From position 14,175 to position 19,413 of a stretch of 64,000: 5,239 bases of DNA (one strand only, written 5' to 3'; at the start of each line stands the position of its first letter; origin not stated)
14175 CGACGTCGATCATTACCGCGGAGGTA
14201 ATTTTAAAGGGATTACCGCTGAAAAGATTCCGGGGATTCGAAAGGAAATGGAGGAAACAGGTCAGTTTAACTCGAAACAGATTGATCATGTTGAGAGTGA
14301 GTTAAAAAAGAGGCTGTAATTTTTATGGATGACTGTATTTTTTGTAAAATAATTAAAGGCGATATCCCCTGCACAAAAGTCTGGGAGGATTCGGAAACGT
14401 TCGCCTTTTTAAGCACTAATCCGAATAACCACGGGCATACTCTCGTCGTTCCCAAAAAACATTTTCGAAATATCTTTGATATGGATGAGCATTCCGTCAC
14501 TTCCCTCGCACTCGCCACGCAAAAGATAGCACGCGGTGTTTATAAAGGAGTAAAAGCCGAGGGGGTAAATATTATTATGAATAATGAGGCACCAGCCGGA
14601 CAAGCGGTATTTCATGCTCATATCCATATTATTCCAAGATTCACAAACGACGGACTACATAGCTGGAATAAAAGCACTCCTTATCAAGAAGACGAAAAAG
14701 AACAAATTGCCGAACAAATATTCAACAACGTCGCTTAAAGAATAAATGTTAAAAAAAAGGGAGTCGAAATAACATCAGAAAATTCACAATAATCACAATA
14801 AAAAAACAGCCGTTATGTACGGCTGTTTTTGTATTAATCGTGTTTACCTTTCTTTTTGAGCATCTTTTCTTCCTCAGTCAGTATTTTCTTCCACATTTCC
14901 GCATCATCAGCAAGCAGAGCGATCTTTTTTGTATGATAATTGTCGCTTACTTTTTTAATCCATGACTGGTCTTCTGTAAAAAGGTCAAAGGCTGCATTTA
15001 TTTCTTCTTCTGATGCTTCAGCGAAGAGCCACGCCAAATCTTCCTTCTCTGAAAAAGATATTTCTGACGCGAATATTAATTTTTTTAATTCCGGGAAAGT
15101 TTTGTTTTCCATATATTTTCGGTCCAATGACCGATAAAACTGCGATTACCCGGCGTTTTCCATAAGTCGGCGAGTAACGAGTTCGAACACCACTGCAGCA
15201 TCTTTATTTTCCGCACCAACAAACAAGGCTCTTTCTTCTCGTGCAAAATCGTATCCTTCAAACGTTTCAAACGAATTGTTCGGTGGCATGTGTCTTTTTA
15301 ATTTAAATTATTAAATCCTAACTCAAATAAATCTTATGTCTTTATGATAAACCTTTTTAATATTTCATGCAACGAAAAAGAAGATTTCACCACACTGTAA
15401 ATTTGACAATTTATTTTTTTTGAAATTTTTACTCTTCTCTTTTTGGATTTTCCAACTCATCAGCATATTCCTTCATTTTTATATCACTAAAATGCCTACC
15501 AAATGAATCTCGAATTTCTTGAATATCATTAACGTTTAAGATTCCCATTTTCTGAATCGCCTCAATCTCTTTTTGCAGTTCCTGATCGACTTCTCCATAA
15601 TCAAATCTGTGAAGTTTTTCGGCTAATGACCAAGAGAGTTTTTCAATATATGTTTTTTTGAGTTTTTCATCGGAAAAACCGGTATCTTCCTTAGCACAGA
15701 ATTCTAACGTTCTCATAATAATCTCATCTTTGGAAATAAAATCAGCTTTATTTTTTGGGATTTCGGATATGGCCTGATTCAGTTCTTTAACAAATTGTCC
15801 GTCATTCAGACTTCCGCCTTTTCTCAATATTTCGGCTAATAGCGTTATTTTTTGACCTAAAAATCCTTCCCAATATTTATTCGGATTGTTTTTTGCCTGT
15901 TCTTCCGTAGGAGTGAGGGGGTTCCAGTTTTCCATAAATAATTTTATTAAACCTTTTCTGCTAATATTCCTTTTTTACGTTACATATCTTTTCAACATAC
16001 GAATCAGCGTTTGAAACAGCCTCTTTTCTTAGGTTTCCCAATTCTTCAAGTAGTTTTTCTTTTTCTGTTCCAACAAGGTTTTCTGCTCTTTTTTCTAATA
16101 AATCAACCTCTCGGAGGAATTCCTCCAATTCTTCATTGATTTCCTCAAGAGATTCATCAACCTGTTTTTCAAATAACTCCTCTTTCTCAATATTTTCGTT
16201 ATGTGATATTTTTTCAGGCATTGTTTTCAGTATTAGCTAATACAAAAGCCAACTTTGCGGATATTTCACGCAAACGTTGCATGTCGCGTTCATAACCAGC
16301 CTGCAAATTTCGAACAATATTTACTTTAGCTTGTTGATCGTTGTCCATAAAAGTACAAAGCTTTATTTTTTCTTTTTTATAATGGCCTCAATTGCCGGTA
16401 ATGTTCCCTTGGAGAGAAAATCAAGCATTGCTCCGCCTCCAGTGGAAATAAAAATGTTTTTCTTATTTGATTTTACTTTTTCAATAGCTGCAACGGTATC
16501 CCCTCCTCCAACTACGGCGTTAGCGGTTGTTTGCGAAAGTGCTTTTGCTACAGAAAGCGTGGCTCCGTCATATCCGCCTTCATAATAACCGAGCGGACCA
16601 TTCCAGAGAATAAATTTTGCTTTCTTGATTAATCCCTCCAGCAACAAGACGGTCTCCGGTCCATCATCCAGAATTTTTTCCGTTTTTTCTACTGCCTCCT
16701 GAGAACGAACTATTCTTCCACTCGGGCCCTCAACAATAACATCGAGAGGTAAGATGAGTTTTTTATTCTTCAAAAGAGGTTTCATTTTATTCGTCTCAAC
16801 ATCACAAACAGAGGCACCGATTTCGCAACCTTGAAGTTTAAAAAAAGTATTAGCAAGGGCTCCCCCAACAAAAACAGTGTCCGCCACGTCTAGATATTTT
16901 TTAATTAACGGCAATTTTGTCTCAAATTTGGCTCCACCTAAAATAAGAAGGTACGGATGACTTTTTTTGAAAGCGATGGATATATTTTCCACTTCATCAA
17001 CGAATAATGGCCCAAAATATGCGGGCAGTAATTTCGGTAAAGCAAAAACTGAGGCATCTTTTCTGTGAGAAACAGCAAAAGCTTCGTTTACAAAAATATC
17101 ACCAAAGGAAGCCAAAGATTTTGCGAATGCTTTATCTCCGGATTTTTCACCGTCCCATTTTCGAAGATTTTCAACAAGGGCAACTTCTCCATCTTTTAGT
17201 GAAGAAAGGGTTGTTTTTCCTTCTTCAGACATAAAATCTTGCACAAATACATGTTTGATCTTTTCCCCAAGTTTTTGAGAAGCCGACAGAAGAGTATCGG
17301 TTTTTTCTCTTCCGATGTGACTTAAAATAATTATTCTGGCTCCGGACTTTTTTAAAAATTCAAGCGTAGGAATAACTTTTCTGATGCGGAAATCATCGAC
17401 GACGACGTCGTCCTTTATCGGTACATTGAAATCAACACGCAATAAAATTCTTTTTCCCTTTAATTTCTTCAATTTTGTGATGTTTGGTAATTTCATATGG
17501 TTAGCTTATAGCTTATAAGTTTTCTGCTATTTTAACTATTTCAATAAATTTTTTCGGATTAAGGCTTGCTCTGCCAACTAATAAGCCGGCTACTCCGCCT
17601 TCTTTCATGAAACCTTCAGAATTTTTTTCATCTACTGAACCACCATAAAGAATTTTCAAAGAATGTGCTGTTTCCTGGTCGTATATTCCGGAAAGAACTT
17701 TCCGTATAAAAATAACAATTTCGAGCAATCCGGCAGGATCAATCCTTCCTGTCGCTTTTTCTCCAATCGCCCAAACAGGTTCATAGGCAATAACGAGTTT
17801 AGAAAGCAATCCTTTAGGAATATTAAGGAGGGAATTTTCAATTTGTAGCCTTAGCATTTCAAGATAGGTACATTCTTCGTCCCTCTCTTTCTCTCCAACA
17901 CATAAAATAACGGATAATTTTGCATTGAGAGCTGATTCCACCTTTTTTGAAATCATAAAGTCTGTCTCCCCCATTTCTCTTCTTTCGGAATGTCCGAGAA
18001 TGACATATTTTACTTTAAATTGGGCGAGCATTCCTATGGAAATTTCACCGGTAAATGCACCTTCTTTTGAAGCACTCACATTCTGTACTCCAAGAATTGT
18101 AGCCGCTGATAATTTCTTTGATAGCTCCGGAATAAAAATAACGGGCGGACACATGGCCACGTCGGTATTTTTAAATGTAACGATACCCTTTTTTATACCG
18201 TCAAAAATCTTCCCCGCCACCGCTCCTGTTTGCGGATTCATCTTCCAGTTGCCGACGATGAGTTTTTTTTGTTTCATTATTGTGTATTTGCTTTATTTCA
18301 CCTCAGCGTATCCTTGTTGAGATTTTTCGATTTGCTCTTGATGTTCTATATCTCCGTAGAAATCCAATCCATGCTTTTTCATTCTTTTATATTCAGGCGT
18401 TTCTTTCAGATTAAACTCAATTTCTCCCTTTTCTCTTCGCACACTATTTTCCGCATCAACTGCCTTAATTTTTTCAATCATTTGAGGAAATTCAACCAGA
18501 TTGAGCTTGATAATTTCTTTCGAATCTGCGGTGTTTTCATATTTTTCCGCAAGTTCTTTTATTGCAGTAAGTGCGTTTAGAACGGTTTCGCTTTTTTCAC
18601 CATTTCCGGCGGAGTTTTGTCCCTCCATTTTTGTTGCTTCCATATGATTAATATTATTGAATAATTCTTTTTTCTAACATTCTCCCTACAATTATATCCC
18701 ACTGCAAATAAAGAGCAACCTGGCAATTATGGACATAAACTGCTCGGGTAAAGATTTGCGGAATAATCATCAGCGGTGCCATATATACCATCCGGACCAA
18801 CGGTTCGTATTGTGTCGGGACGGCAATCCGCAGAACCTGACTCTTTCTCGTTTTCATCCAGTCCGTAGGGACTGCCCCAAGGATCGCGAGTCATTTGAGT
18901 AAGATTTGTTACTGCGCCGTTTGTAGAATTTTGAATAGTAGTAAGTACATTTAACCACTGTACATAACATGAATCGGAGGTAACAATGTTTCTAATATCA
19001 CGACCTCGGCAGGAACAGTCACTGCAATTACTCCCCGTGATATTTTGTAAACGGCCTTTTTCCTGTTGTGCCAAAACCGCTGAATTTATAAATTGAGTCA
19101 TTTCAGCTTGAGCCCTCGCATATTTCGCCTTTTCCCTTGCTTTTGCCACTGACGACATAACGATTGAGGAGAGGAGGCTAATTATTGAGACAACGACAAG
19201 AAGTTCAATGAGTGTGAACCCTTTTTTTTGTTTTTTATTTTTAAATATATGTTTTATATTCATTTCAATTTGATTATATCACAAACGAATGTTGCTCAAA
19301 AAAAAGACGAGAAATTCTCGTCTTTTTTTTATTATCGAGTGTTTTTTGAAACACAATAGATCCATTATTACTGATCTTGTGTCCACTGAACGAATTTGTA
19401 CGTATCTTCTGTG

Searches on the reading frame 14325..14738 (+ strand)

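Call 31: search_protein_families(library=pfam, proteins=[window:14325-14738:+], max_evalue=0.001)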
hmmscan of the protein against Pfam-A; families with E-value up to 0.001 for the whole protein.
window:14325-14738:+ (137 aa): 2 families
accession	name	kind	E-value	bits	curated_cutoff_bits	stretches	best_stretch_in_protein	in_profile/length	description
PF01230.28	HIT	-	5.9e-25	88.2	21.5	1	12-107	2-97/98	HIT domain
PF11969.13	DcpS_C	-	6.8e-13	49.5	24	1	4-104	2-101/114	Scavenger mRNA decapping enzyme C-term binding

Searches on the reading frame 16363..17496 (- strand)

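Call 5: search_protein_families(library=pfam, proteins=[window:16363-17496:-], max_evalue=0.01)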
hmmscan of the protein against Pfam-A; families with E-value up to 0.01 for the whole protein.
window:16363-17496:- (377 aa): 1 family
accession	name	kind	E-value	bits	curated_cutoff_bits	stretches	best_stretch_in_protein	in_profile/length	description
PF00162.24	PGK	-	1.7e-100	337.1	27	1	11-362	5-377/379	Phosphoglycerate kinase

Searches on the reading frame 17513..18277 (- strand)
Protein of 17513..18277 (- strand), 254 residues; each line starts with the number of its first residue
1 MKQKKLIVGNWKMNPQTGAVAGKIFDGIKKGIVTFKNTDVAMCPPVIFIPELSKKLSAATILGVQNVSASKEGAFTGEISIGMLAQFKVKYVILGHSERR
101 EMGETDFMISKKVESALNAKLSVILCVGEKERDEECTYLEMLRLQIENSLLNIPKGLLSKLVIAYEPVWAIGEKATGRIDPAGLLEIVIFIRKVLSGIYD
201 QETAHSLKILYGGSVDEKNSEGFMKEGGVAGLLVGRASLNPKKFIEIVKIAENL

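Call 5: search_protein_families(library=pfam, proteins=[window:17513-18277:-], max_evalue=0.01)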
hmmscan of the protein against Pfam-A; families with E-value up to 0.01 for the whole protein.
window:17513-18277:- (254 aa): 1 family
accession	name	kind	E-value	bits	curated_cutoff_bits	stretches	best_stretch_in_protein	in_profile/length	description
PF00121.24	TIM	-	1.5e-68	231.4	20.1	1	5-250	1-244/245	Triosephosphate isomerase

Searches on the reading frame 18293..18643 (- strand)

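Call 5: search_protein_families(library=pfam, proteins=[window:18293-18643:-], max_evalue=0.01)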
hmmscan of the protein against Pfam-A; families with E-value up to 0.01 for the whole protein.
window:18293-18643:- (116 aa): 0 families

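Call 8: search_protein_families(library=ncbifam, proteins=[window:18293-18643:-], max_evalue=0.1)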
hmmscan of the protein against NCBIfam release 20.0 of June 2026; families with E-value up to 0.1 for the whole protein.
window:18293-18643:- (116 aa): 1 family
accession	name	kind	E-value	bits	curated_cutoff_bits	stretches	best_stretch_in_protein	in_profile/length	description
TIGR02837.1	spore_II_R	equivalog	0.047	13.2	151.9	1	26-81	66-122/168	stage II sporulation protein R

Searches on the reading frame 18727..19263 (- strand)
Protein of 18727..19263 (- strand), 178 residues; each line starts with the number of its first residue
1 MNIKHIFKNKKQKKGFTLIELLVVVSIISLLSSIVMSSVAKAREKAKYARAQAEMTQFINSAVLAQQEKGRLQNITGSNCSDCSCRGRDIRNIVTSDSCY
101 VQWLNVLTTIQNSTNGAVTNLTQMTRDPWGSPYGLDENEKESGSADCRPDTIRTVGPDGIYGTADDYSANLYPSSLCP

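Call 5: search_protein_families(library=pfam, proteins=[window:18727-19263:-], max_evalue=0.01)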
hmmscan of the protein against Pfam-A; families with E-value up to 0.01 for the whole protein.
window:18727-19263:- (178 aa): 3 families
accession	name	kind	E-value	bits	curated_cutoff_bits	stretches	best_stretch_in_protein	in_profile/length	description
PF07963.17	N_methyl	-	1.1e-08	34.7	21.2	1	11-35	2-26/27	Prokaryotic N-terminal methylation motif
PF11773.13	ComGE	-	0.0031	17.8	25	1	18-69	2-53/82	Competence system putative prepilin ComGE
PF03058.19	Sar8_2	-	0.0054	17.6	31.7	0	26-85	12-67/85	Sar8.2 family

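Call 8: search_protein_families(library=ncbifam, proteins=[window:18727-19263:-], max_evalue=0.1)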
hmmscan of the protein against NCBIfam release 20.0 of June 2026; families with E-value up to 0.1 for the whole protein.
window:18727-19263:- (178 aa): 19 families
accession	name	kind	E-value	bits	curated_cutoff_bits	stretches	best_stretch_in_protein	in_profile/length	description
TIGR01710.1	typeII_sec_gspG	equivalog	2.7e-11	43.6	88.85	1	14-61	1-48/134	type II secretion system major pseudopilin GspG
NF041013.1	T4P_ComGE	equivalog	8.6e-11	41.8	49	1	11-73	1-63/83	competence type IV pilus minor pilin ComGE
TIGR01708.2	typeII_sec_gspH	equivalog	4.8e-09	36.4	80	1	14-70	2-62/169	type II secretion system minor pseudopilin GspH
TIGR02532.1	IV_pilin_GFxxxE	domain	1.5e-08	34.1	16.3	1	13-36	1-24/24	prepilin-type N-terminal cleavage/methylation domain-containing protein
NF007862.0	PRK10574.1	equivalog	5.8e-08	33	138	1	11-107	2-88/145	prepilin peptidase-dependent pilin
NF040982.1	ComGD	equivalog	1.3e-06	28.9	70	1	13-67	1-52/139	competence type IV pilus minor pilin ComGD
NF007800.0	PRK10506.1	equivalog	1.3e-06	28.4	158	1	9-61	4-56/163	prepilin peptidase-dependent protein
NF040999.1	pilin_ComGC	equivalog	1.9e-06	28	75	1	13-53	1-41/84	competence type IV pilus major pilin ComGC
NF041775.1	typeIV_PilA_Myxo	equivalog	2e-06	28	400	1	11-75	8-72/214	type IV pilin protein PilA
TIGR02596.1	TIGR02596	subfamily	2.8e-05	24.3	70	1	16-67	1-53/196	Verru_Chthon cassette protein D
TIGR01707.1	gspI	equivalog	3.7e-05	24.1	44.35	1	15-88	1-73/101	type II secretion system minor pseudopilin GspI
NF041002.1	pilin_ComGF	equivalog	0.00039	20.6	80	1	13-59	1-49/139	competence type IV pilus minor pilin ComGF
TIGR02599.1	TIGR02599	subfamily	0.00043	19.6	256.5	1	15-58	1-42/361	Verru_Chthon cassette protein C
NF007848.0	PRK10557.1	equivalog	0.00074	18.9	120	1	8-103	5-95/192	prepilin peptidase-dependent protein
NF038304.1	EPS_HpsC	equivalog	0.0038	16.8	200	1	7-63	14-70/318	hormogonium polysaccharide secretion pseudopilin HpsC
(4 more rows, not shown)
